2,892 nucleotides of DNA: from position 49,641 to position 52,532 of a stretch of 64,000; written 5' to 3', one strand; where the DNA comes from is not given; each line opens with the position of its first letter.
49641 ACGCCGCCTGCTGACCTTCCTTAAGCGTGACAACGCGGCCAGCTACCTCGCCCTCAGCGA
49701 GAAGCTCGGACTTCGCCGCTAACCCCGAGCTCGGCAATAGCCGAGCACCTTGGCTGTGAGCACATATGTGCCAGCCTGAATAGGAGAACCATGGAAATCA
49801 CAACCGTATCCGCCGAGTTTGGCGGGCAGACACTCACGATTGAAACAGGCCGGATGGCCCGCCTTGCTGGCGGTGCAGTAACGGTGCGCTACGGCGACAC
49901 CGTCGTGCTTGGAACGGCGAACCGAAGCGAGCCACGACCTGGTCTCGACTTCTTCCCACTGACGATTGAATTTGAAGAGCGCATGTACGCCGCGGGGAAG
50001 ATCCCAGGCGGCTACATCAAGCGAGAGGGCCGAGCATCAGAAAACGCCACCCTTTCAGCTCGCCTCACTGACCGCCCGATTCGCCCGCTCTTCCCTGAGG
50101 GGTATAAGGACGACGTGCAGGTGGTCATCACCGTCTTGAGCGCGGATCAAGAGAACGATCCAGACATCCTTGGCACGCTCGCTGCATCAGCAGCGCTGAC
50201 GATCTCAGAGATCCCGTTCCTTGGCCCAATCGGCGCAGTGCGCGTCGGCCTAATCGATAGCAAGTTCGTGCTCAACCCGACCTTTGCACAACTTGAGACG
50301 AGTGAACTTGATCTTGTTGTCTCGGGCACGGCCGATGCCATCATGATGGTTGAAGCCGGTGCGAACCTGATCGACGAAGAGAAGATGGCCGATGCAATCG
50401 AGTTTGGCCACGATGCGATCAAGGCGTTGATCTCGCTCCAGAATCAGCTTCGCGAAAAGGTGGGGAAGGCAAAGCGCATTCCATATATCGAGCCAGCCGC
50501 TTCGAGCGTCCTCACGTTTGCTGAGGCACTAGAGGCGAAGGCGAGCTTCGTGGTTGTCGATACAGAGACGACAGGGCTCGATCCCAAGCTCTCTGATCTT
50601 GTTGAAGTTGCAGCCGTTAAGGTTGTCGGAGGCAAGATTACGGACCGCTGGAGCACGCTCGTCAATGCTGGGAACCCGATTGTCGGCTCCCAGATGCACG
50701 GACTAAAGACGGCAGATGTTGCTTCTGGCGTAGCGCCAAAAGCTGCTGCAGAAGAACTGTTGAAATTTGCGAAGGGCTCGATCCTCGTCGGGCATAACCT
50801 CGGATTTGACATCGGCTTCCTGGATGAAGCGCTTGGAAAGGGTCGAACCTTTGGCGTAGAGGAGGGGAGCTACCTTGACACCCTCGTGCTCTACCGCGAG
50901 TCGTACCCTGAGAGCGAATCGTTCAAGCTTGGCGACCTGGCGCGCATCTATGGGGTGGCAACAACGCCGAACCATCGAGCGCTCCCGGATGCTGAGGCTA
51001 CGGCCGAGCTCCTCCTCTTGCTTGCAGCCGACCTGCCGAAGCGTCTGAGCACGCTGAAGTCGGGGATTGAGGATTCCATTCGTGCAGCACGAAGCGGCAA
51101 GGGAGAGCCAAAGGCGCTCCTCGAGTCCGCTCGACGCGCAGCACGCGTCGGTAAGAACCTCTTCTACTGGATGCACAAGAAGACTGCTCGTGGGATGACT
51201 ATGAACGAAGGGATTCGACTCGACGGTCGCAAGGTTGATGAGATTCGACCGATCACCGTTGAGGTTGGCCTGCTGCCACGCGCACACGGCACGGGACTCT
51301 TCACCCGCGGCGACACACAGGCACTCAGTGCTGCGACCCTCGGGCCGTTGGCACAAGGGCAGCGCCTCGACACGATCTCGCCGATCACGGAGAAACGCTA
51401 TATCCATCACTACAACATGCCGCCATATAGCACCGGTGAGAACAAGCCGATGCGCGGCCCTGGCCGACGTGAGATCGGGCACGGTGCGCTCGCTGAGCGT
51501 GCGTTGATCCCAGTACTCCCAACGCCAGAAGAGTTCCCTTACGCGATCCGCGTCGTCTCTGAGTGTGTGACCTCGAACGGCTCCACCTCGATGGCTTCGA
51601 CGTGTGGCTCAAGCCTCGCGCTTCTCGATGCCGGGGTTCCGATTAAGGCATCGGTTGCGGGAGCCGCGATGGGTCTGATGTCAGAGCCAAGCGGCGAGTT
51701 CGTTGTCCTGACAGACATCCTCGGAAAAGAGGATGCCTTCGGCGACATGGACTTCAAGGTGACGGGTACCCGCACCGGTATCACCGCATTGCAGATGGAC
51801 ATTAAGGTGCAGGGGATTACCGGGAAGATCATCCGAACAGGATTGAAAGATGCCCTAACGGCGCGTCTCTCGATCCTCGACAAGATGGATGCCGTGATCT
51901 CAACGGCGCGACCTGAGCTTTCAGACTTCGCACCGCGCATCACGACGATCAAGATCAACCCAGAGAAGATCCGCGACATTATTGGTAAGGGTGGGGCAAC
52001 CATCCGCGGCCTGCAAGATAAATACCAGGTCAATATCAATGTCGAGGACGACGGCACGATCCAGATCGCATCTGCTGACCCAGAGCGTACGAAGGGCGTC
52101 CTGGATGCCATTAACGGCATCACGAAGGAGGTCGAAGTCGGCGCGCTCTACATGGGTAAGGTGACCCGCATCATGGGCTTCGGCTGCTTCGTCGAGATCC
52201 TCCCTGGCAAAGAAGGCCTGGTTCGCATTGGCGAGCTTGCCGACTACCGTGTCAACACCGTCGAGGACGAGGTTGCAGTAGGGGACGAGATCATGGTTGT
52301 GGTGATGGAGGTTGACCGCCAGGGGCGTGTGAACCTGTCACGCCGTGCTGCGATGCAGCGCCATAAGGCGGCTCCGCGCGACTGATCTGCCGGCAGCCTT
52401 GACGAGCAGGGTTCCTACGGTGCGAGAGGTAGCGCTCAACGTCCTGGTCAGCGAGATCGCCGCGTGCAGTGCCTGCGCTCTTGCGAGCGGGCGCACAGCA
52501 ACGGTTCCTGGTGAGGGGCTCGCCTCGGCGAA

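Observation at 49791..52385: PNPase carrying an inserted, apparently active DnaQ-like DEDDh exonuclease domain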

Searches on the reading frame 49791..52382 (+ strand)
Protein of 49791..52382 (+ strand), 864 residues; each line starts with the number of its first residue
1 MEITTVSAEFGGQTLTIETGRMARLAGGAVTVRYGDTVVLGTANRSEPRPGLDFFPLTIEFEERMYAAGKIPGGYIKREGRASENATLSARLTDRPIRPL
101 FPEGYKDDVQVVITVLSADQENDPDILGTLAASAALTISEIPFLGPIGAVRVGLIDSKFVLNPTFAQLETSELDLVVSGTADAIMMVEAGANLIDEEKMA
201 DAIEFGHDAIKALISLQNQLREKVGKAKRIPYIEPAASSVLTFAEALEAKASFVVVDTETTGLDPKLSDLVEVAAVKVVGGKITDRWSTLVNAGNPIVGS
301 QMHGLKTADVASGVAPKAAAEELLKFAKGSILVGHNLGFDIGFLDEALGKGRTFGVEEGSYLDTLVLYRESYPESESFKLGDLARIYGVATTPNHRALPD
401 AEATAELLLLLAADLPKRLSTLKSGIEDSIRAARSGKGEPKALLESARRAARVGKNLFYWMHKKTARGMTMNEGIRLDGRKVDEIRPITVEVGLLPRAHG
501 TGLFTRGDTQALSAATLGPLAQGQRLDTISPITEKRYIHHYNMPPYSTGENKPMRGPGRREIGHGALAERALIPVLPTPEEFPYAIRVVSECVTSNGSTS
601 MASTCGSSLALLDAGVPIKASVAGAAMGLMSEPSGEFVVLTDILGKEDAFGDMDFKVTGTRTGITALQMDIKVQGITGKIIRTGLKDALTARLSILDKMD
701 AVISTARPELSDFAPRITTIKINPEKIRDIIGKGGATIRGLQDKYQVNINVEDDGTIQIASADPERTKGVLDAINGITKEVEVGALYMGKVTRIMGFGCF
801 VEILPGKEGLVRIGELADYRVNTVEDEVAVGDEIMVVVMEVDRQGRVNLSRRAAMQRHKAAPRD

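Call 5: search_protein_families(library=pfam, proteins=[window:49791-52382:+], max_evalue=0.01)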
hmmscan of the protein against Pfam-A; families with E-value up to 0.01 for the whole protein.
window:49791-52382:+ (864 aa): 5 families
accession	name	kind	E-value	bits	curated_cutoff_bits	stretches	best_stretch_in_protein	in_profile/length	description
PF01138.27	RNase_PH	-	2.2e-52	177.3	25.5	2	484-617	1-130/130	3' exoribonuclease family, domain 1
PF00929.31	RNase_T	-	1.1e-24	88.3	24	1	254-408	1-164/164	Exonuclease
PF03725.20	RNase_PH_C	-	1.6e-19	70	20.8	1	145-209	1-67/67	3' exoribonuclease family, domain 2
PF00575.29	S1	-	2.6e-15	57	22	1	781-852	2-74/74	S1 RNA binding domain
PF00013.35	KH_1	-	2e-09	37.5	21.5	1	718-774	2-64/66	KH domain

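Call 6: search_protein_families(library=ncbifam, proteins=[window:49791-52382:+], max_evalue=0.01)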
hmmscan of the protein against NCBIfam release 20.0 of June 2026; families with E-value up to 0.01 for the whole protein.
window:49791-52382:+ (864 aa): 62 families (the best 25 are shown)
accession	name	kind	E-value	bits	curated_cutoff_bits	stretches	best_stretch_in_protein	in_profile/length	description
TIGR03591.1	polynuc_phos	equivalog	1.5e-276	919.3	525.05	2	447-853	282-688/689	polyribonucleotide nucleotidyltransferase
NF008805.1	PRK11824.1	equivalog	1.4e-274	912.7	471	2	452-853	282-682/683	polyribonucleotide nucleotidyltransferase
TIGR02696.1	pppGpp_PNP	exception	3.2e-192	640.7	1106.75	2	455-849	316-718/720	guanosine pentaphosphate synthetase I/polyribonucleotide nucleotidyltransferase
NF005906.0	PRK07883.1-4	equivalog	7e-35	120.4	495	1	250-414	5-170/563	DEDD exonuclease domain-containing protein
NF005907.0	PRK07883.1-5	equivalog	2.4e-34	118.7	454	1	250-410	27-190/584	DEDD exonuclease domain-containing protein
NF005905.0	PRK07883.1-3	equivalog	1.9e-33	115.9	508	1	240-411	11-187/581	DEDD exonuclease domain-containing protein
TIGR02065.1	ECX1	equivalog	2.6e-33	115.3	318.7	2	471-673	4-199/230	exosome complex exonuclease Rrp41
NF001688.0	PRK00448.1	equivalog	1.8e-32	111.9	873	1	241-430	413-603/1445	PolC-type DNA polymerase III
TIGR01405.1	polC_Gram_pos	equivalog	9.7e-31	106.3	1043.45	1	249-429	187-368/1211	DNA polymerase III subunit alpha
NF005981.0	PRK08074.1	equivalog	2.8e-30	105.1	789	1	251-416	3-170/931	ATP-dependent DNA helicase DinG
NF005904.0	PRK07883.1-2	equivalog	1.4e-27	96.3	969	1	233-427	14-210/584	DEDD exonuclease domain-containing protein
TIGR01407.1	dinG_rel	hypoth_equivalog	4.1e-27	94.8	547.7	1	253-416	2-166/889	putative DnaQ family exonuclease/DinG family helicase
NF005903.0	PRK07883.1-1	equivalog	6.7e-25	87.6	1038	1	244-409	33-207/642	DEDD exonuclease domain-containing protein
NF006316.0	PRK08517.1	equivalog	3.1e-24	85.7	247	1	250-446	69-264/270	3'-5' exonuclease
NF005836.0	PRK07740.1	equivalog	1.7e-21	76.7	261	1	250-408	58-219/244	hypothetical protein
TIGR01406.1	dnaQ_proteo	equivalog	5.2e-19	68.8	222.7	1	254-418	3-175/231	DNA polymerase III subunit epsilon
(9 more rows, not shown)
